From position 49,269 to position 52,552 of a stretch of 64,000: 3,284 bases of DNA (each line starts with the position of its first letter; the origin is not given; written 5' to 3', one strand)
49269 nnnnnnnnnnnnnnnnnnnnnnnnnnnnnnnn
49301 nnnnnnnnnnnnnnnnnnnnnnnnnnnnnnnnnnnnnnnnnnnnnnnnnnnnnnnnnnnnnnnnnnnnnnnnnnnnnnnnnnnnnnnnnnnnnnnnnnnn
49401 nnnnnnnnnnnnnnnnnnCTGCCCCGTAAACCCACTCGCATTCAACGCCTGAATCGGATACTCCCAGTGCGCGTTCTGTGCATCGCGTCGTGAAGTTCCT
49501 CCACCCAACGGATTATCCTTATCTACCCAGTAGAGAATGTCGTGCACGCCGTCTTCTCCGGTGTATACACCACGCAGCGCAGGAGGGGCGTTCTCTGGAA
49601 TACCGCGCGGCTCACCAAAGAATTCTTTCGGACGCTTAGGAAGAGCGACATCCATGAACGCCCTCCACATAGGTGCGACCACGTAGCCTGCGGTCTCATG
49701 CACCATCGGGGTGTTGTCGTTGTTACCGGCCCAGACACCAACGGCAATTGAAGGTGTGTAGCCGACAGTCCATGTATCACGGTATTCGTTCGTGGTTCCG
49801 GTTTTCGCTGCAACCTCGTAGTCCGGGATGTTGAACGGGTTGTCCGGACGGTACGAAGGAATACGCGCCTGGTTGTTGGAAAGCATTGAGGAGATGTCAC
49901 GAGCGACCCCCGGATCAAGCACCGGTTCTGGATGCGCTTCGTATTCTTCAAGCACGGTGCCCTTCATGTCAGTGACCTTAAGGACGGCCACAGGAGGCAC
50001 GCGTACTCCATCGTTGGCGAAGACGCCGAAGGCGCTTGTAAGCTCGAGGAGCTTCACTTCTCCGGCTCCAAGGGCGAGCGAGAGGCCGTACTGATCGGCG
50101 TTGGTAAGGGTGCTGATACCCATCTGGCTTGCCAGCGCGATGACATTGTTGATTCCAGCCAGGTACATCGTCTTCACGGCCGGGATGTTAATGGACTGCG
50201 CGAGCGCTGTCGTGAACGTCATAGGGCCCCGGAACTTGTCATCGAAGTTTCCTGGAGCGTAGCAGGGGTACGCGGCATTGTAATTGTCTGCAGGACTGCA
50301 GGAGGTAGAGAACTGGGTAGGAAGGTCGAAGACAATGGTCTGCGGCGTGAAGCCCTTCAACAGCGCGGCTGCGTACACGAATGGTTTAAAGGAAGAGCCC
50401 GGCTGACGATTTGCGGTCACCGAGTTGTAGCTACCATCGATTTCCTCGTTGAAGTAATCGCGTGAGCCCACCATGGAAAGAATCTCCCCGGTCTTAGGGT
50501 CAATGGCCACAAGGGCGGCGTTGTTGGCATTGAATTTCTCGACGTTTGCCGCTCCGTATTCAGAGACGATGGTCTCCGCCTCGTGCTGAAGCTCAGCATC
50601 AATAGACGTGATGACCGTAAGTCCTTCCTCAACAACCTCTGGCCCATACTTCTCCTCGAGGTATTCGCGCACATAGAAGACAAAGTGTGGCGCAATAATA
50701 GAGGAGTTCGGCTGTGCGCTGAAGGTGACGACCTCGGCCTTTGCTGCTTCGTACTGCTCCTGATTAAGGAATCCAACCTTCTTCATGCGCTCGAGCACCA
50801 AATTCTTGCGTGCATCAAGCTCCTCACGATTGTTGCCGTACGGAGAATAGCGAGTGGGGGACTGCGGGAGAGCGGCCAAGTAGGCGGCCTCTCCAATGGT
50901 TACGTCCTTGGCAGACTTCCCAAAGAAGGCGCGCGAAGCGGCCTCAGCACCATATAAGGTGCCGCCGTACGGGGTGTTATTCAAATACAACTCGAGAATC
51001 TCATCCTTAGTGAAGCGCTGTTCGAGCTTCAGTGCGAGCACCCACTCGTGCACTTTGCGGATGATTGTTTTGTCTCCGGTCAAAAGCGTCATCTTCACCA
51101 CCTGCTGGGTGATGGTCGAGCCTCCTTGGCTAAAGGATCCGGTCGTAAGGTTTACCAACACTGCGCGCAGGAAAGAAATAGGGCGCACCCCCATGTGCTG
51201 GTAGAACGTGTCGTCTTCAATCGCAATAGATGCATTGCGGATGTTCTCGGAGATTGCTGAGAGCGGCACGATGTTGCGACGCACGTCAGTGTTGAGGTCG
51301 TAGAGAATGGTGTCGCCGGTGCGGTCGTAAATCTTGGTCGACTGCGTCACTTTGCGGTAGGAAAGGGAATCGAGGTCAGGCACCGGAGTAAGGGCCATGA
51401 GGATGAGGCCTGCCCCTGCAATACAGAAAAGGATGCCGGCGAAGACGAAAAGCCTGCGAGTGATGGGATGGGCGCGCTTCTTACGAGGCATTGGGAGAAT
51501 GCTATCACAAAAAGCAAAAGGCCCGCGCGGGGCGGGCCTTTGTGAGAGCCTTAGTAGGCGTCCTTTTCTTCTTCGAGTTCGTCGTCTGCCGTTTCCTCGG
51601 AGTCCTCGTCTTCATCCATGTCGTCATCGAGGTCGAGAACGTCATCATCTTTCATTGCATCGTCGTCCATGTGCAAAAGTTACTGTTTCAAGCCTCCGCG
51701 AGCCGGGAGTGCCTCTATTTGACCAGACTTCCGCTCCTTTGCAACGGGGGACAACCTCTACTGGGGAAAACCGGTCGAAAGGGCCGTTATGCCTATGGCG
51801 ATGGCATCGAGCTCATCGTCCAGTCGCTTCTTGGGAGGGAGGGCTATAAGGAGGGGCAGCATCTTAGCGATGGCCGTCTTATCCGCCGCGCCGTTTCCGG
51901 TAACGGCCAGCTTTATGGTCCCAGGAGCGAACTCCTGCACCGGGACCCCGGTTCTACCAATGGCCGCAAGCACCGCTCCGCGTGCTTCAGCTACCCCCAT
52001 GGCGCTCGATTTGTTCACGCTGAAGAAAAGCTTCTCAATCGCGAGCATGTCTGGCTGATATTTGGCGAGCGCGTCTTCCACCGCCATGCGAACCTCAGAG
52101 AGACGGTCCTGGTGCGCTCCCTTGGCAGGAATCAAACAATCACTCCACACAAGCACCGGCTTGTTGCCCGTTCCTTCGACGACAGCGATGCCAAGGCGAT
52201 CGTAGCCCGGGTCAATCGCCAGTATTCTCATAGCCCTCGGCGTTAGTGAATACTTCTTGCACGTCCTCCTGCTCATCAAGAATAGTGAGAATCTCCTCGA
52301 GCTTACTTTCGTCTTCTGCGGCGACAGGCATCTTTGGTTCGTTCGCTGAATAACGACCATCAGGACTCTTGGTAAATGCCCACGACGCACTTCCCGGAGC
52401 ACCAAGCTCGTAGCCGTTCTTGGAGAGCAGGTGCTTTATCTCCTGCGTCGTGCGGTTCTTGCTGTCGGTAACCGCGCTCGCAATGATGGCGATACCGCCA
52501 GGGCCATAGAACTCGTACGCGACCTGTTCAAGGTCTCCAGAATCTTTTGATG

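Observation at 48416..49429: MrcB_N(DUF3578)-HNH single-polypeptide restriction-like nuclease inserted directly after dnaN at the origin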

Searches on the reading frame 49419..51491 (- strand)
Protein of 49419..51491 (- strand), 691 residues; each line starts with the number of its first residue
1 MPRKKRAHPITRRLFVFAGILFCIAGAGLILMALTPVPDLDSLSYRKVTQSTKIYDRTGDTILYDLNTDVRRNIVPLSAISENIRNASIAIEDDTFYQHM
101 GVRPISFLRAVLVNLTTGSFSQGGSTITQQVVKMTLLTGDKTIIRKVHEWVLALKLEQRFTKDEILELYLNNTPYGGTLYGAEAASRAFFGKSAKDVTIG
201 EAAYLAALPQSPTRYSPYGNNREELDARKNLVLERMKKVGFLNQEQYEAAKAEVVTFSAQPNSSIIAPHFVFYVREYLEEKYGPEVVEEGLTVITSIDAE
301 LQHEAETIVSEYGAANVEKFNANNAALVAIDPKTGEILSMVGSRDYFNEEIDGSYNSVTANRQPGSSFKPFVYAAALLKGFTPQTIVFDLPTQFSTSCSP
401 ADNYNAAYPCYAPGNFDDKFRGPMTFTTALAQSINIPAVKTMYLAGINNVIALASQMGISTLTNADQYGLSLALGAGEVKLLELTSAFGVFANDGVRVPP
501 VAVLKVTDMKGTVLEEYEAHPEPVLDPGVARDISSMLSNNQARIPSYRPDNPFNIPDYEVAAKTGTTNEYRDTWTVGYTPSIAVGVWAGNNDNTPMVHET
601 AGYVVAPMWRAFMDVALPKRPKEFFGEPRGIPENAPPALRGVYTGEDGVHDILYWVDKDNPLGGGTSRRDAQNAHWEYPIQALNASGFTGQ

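Call 3: search_protein_families(library=pfam, proteins=[window:49419-51491:-], max_evalue=0.1)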
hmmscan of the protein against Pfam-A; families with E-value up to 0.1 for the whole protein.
window:49419-51491:- (691 aa): 3 families
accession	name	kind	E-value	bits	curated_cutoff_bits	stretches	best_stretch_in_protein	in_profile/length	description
PF00912.28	Transgly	-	5.4e-61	205.5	27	1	63-237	5-178/178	Transglycosylase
PF00905.27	Transpeptidase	-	9e-26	91.2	22.1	1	326-613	2-298/299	Penicillin binding protein transpeptidase domain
PF16042.10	DUF4794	-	0.0067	17.8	25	0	373-407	4-35/75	Domain of unknown function (DUF4794)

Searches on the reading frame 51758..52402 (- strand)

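Call 72: search_protein_families(library=pfam, proteins=[window:51758-52402:-], max_evalue=0.001)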
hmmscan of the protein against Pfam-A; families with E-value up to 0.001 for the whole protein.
window:51758-52402:- (214 aa): 1 family
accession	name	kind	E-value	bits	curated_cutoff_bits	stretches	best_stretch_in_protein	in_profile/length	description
PF02075.23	RuvC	-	8e-35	120.4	22.2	1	60-206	1-147/148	Crossover junction endodeoxyribonuclease RuvC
